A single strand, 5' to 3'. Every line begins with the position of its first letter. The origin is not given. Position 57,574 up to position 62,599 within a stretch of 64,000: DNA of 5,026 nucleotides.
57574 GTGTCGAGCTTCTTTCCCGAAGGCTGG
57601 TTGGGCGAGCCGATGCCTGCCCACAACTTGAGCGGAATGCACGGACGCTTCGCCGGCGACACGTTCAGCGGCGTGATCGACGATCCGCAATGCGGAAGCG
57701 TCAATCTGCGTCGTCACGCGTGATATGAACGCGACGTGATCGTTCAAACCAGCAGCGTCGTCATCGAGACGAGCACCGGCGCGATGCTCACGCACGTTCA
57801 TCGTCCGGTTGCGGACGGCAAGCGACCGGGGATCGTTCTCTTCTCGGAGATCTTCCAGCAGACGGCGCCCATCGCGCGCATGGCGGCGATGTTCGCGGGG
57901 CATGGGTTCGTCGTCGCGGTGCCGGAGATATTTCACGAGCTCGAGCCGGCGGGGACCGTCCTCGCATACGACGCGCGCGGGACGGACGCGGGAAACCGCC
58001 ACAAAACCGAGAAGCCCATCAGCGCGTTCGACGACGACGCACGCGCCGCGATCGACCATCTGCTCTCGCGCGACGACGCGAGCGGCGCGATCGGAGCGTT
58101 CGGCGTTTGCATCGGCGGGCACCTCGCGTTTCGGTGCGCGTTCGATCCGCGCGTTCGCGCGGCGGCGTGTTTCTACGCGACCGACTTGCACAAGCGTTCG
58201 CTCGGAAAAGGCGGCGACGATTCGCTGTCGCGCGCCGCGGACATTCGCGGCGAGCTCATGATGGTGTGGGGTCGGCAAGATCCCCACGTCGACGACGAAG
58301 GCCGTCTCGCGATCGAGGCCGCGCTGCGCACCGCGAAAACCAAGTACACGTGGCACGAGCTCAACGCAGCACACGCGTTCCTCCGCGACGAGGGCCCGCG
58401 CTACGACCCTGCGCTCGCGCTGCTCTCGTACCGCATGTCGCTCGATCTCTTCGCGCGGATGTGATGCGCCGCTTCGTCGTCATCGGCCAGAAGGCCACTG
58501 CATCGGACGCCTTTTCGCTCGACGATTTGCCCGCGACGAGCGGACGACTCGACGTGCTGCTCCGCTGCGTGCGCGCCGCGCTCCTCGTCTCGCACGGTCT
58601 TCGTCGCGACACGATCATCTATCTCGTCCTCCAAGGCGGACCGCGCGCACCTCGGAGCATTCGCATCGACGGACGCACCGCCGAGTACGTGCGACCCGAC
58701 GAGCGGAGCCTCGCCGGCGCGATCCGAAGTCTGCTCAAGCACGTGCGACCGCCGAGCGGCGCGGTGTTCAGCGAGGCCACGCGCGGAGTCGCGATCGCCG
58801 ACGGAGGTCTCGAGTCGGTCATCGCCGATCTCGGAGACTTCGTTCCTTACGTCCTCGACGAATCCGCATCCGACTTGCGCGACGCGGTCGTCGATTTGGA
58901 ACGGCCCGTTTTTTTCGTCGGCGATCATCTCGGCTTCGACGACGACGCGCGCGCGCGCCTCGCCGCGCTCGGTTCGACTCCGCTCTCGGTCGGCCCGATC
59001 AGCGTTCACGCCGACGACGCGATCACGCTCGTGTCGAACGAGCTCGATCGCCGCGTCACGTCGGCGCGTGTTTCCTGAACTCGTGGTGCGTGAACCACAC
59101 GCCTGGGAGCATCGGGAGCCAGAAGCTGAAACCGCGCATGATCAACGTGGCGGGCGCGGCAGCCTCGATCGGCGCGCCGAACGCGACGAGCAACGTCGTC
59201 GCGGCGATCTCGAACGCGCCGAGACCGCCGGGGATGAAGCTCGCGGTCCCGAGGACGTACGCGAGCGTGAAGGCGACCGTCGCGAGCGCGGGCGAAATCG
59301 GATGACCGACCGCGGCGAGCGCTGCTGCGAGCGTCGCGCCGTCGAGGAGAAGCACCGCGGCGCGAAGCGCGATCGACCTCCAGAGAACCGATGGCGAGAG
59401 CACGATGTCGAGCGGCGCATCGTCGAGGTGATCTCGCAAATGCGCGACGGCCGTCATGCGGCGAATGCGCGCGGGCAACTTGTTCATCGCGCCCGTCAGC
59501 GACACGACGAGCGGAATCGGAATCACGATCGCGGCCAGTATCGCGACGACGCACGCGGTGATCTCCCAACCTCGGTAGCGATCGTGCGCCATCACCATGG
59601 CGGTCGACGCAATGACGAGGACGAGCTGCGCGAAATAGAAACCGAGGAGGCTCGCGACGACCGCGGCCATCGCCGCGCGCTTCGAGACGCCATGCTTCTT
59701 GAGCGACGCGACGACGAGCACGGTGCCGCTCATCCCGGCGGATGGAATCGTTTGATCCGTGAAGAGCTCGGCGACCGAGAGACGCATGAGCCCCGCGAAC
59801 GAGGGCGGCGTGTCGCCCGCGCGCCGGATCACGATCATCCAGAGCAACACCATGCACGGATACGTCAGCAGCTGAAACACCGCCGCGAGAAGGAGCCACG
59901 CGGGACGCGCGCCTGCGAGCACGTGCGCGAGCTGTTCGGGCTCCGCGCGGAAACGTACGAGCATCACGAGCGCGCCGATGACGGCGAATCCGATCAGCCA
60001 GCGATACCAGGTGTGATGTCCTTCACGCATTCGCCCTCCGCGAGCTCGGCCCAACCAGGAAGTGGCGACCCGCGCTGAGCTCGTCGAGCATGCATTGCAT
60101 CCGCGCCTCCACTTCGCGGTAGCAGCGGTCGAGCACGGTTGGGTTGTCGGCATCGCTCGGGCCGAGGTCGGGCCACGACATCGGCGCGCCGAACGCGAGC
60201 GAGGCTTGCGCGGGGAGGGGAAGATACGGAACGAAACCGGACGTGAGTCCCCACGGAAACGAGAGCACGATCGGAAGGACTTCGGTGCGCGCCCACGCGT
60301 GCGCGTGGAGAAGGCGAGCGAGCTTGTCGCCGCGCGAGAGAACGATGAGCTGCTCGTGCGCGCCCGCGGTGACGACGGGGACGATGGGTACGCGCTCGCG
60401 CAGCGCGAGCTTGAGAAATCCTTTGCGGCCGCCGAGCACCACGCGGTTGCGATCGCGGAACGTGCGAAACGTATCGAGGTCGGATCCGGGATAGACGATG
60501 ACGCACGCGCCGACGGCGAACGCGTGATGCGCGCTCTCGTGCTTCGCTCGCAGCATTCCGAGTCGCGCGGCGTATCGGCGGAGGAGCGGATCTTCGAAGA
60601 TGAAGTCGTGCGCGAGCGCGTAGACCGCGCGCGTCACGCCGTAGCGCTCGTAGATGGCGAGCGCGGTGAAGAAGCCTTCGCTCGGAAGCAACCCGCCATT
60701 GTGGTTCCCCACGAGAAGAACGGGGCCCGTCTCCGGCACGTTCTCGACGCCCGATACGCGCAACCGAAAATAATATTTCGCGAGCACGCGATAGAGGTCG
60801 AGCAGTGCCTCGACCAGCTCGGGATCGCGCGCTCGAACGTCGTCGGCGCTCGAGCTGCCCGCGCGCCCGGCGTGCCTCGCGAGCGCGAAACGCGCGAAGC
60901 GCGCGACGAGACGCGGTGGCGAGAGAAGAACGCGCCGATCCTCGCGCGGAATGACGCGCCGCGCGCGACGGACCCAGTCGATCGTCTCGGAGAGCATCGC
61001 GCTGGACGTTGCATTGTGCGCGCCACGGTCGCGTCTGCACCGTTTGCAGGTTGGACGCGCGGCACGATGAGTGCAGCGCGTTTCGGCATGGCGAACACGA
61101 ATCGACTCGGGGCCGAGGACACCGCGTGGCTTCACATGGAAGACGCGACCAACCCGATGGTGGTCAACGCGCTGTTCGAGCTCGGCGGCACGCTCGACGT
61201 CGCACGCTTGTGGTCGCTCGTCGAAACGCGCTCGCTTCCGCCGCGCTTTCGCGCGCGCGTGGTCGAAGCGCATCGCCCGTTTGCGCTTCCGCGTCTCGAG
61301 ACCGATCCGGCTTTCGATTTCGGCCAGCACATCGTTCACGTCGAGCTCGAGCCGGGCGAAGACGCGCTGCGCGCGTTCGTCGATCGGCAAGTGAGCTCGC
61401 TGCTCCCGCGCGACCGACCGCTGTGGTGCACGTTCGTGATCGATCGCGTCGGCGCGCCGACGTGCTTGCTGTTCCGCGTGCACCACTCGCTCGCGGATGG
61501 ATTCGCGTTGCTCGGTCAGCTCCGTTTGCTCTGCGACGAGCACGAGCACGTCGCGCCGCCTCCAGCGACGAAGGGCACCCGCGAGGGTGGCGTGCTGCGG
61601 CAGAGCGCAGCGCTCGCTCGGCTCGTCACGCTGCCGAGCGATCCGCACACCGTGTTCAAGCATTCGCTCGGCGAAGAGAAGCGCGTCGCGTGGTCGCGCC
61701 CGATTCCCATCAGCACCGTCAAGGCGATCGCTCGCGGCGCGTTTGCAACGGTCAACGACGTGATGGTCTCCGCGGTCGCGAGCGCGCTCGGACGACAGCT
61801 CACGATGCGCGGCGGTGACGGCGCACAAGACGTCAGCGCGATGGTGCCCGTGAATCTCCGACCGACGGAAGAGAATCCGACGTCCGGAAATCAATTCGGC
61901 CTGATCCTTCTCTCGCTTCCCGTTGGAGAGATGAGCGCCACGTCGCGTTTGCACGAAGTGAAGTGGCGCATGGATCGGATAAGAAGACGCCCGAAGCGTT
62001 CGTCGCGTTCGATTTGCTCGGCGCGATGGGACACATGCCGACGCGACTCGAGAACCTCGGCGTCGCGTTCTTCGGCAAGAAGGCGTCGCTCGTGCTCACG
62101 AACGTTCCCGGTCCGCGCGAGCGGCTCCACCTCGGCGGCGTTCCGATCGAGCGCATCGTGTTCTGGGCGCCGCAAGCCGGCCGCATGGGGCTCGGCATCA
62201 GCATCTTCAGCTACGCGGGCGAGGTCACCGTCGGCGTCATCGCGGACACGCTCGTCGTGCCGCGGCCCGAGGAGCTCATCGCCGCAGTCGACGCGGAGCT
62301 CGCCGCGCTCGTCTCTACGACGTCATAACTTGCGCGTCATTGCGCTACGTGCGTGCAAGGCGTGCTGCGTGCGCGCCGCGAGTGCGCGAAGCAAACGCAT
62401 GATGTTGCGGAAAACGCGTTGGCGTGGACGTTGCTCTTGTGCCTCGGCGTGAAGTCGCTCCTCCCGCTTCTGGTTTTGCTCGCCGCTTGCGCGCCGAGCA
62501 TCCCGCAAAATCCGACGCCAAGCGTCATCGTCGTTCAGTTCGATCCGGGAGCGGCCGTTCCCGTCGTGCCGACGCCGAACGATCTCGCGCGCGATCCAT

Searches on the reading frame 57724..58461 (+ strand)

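Call 30: search_protein_families(library=pfam, proteins=[window:57724-58461:+], max_evalue=0.01)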
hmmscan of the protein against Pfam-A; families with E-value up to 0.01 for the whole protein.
window:57724-58461:+ (246 aa): 2 families
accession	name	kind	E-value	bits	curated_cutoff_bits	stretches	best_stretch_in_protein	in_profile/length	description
PF01738.24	DLH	-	3.9e-25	89.2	21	1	25-245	5-215/217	Dienelactone hydrolase family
PF12146.15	Hydrolase_4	-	0.0025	17.6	27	0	69-142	23-97/239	Serine aminopeptidase, S33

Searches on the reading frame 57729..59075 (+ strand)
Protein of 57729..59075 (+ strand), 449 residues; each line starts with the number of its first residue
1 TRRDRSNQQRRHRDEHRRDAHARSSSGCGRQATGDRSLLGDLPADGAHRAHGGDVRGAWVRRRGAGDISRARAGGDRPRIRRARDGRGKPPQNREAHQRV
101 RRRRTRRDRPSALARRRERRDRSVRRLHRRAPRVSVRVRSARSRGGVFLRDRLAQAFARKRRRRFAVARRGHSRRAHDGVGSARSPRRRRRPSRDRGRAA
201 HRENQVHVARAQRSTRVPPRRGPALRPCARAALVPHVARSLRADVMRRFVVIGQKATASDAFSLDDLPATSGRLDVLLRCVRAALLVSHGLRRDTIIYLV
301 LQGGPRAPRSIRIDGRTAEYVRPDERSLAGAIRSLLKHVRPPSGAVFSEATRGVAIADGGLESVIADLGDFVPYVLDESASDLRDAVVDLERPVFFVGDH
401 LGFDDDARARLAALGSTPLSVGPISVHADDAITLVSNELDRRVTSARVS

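Call 30: search_protein_families(library=pfam, proteins=[window:57729-59075:+], max_evalue=0.01)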
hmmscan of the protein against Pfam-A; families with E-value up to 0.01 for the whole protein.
window:57729-59075:+ (449 aa): 1 family
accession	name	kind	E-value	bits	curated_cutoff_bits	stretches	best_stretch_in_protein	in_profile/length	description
PF04013.17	Methyltrn_RNA_2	-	2.2e-47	161.8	25.5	1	246-441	1-195/198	Putative SAM-dependent RNA methyltransferase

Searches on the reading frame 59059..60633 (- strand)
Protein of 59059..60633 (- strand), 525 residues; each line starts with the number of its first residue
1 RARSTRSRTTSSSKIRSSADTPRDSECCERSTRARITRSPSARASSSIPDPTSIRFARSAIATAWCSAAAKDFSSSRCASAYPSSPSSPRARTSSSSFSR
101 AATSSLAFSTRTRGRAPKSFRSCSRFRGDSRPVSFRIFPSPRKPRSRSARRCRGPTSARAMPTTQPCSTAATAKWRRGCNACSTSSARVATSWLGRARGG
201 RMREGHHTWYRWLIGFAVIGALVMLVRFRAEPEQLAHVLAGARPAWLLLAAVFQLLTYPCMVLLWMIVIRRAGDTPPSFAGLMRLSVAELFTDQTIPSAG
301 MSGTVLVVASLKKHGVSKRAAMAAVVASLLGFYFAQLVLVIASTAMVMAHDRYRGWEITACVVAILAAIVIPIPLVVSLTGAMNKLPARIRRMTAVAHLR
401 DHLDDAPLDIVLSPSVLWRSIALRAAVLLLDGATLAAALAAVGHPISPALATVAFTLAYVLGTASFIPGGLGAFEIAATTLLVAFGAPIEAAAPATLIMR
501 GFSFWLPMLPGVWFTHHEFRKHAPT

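Call 48: search_protein_families(library=pfam, proteins=[window:59059-60633:-], max_evalue=0.001)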
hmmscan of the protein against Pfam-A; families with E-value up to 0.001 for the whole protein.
window:59059-60633:- (525 aa): 1 family
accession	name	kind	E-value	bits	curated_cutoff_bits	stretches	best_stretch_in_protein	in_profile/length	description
PF03706.18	LPG_synthase_TM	-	2.3e-33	116.4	33.4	1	212-511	1-302/302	Lysylphosphatidylglycerol synthase TM region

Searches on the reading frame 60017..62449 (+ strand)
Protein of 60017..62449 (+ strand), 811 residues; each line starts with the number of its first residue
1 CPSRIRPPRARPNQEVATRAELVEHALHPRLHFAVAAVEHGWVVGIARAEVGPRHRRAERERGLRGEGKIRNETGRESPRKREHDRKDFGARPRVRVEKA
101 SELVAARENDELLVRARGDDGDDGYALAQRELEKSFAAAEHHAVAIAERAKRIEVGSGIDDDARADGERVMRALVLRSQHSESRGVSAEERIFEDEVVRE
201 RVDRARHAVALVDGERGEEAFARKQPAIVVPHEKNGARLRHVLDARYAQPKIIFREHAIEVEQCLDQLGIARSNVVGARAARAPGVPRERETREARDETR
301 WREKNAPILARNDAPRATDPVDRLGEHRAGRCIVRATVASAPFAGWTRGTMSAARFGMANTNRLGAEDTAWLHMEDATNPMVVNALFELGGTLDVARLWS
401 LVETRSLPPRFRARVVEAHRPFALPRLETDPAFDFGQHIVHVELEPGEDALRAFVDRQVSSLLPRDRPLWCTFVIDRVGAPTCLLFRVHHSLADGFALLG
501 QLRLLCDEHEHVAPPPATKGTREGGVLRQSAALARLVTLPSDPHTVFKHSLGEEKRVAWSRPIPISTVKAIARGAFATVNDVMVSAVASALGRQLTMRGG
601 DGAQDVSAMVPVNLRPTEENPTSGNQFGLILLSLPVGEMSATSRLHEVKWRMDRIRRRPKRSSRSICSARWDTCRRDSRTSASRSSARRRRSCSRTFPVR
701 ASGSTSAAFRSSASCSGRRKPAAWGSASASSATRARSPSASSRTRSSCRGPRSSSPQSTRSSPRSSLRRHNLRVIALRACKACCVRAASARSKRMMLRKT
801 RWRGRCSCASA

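Call 23: search_protein_families(library=pfam, proteins=[window:60017-62449:+], max_evalue=0.01)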
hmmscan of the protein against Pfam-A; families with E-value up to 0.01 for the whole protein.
window:60017-62449:+ (811 aa): 2 families
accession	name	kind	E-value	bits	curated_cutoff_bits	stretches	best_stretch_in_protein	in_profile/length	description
PF03007.21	WS_DGAT_cat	-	2.3e-17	64.1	23.6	1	366-525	3-172/263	Wax ester synthase/diacylglycerol acyltransferase catalytic domain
PF06974.18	WS_DGAT_C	-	0.00039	20.9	20.7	1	624-661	2-39/145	WS/DGAT C-terminal domain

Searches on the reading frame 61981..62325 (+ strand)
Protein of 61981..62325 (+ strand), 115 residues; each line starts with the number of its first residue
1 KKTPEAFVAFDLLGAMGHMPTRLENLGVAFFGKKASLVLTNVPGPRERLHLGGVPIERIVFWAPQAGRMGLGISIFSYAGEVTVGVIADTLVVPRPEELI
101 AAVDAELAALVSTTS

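Call 30: search_protein_families(library=pfam, proteins=[window:61981-62325:+], max_evalue=0.01)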
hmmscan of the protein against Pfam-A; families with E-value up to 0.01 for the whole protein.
seq(115 aa): 1 family
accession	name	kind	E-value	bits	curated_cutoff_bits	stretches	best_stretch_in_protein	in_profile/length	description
PF06974.18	WS_DGAT_C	-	2.2e-25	89.9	20.7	1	1-110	34-144/145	WS/DGAT C-terminal domain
